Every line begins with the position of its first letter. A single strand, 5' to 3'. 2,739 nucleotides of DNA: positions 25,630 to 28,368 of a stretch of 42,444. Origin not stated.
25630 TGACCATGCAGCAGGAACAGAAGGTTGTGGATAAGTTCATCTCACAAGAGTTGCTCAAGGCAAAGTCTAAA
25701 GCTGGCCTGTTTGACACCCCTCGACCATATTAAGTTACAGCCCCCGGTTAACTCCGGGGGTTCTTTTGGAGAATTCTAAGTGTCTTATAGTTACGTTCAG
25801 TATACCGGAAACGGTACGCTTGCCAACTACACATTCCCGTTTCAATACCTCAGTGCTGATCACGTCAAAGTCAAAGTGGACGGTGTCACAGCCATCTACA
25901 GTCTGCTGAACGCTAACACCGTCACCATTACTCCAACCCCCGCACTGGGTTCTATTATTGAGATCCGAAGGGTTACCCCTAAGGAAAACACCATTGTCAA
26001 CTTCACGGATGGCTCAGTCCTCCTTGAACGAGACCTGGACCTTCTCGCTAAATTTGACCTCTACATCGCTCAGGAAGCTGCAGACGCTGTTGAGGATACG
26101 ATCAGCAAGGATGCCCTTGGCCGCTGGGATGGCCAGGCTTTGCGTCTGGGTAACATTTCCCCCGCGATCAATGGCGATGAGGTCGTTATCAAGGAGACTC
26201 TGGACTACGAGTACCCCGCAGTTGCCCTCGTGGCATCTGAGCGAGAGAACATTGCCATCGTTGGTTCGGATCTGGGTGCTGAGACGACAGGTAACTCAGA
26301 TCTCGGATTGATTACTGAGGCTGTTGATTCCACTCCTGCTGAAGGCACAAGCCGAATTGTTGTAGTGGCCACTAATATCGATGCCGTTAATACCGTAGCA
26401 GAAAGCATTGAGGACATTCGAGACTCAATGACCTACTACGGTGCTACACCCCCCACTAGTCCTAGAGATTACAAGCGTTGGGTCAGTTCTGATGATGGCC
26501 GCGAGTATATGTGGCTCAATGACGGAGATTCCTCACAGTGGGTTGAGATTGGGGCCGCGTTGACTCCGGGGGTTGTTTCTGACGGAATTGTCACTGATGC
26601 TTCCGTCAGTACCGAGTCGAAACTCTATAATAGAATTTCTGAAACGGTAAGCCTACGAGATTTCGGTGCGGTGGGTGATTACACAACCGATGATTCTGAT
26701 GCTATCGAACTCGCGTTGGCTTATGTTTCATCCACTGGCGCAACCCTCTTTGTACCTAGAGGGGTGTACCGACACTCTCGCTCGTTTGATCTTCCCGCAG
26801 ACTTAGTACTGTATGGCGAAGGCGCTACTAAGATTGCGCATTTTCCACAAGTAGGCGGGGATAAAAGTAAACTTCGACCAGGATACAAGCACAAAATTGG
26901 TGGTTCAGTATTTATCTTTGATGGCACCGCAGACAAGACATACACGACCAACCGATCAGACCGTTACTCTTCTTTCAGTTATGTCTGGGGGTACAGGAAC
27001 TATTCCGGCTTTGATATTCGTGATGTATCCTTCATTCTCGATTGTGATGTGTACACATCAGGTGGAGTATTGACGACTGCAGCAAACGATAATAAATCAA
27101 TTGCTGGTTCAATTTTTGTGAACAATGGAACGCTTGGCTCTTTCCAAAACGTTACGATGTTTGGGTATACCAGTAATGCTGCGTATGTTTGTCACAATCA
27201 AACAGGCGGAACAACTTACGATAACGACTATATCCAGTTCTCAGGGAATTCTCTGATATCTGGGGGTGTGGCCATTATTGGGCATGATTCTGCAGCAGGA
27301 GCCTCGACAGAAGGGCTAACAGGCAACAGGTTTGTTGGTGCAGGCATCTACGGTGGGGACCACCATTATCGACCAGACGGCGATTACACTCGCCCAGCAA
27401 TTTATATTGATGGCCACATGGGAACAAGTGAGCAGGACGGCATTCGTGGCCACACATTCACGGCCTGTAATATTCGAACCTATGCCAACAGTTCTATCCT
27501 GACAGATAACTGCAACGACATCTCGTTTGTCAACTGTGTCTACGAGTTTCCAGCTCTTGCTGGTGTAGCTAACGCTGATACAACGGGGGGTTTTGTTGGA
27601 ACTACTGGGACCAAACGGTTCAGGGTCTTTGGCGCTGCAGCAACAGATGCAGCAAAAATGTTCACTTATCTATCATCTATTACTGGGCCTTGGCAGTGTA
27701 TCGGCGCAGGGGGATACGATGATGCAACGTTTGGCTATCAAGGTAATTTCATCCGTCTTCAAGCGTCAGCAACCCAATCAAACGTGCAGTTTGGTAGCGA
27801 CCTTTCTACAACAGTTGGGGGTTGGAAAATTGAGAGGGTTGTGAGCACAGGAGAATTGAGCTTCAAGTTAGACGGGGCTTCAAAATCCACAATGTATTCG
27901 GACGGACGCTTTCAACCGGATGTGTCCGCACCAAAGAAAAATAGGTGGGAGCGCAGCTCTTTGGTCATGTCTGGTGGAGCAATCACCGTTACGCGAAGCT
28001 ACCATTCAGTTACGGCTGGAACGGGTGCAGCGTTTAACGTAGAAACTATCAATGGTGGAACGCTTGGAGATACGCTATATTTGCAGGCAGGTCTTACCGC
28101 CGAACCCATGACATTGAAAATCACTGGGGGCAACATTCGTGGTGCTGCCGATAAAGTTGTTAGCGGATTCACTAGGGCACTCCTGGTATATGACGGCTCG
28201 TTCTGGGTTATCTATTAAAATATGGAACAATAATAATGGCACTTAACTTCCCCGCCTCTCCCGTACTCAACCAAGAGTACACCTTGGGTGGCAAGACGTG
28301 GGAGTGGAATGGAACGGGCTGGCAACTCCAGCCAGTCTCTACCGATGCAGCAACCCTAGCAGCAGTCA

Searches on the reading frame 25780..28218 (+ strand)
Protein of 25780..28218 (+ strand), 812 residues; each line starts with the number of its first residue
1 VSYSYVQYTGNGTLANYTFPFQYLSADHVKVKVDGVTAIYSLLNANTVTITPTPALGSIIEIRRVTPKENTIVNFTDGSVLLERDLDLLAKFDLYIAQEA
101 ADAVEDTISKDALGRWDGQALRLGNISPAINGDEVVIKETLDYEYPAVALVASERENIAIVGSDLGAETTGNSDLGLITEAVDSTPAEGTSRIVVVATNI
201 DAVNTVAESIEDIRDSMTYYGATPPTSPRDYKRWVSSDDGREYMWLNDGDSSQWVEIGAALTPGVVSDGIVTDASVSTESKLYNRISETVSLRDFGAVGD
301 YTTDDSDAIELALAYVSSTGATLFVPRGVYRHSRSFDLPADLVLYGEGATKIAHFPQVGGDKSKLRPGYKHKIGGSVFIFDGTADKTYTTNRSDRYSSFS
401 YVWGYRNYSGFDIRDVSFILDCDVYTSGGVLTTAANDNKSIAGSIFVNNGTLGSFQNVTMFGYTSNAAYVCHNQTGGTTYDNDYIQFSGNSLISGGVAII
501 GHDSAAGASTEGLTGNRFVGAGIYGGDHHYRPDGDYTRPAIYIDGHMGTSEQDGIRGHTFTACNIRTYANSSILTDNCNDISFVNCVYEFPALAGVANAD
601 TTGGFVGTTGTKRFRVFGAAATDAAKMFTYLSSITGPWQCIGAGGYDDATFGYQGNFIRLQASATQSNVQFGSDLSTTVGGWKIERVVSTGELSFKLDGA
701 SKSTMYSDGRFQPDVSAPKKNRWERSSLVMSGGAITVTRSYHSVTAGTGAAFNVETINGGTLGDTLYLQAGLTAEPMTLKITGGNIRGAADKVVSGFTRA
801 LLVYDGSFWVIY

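Call 11: search_protein_families(library=phrogs, proteins=[window:25780-28218:+], max_evalue=0.00001)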
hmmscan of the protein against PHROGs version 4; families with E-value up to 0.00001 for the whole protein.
window:25780-28218:+ (812 aa): 19 families
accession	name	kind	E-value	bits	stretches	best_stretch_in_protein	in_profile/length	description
phrog_2710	-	tail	6e-20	72.2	1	1-195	8-189/781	tail fiber protein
phrog_6256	-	tail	1e-19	72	1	3-117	6-130/686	tail fiber protein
phrog_21412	-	tail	1.5e-19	70.3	1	1-213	265-470/1452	tail fiber protein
phrog_13481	-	tail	2.1e-18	67.6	1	1-120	18-143/596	tail fiber protein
phrog_13173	-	tail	2.8e-17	63.5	1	3-108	8-120/674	tail fiber protein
phrog_26630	-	tail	4.8e-17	62.8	1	1-197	1-206/506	tail fiber protein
phrog_13980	-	tail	2.5e-14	54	1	7-136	10-149/756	tail fiber protein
phrog_9502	-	tail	5.6e-13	49.5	1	6-131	9-144/647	tail fiber protein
phrog_17312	-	tail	2.2e-10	40.5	1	16-143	17-152/792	tail protein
phrog_14558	-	tail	6.2e-10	39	1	182-343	21-159/740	tail spike protein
phrog_24786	-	tail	1.3e-09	37.5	1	15-144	16-153/903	tail fiber protein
phrog_27277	-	tail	9.3e-09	35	0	2-173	2-194/734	tail spike protein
phrog_8460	-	tail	1.2e-08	34.6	1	8-109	9-109/780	tail fiber protein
phrog_14442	-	tail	1.4e-08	34.7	1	93-360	27-266/733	tail protein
phrog_4242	-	tail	1.5e-08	35.4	1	8-139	11-153/628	tail fiber protein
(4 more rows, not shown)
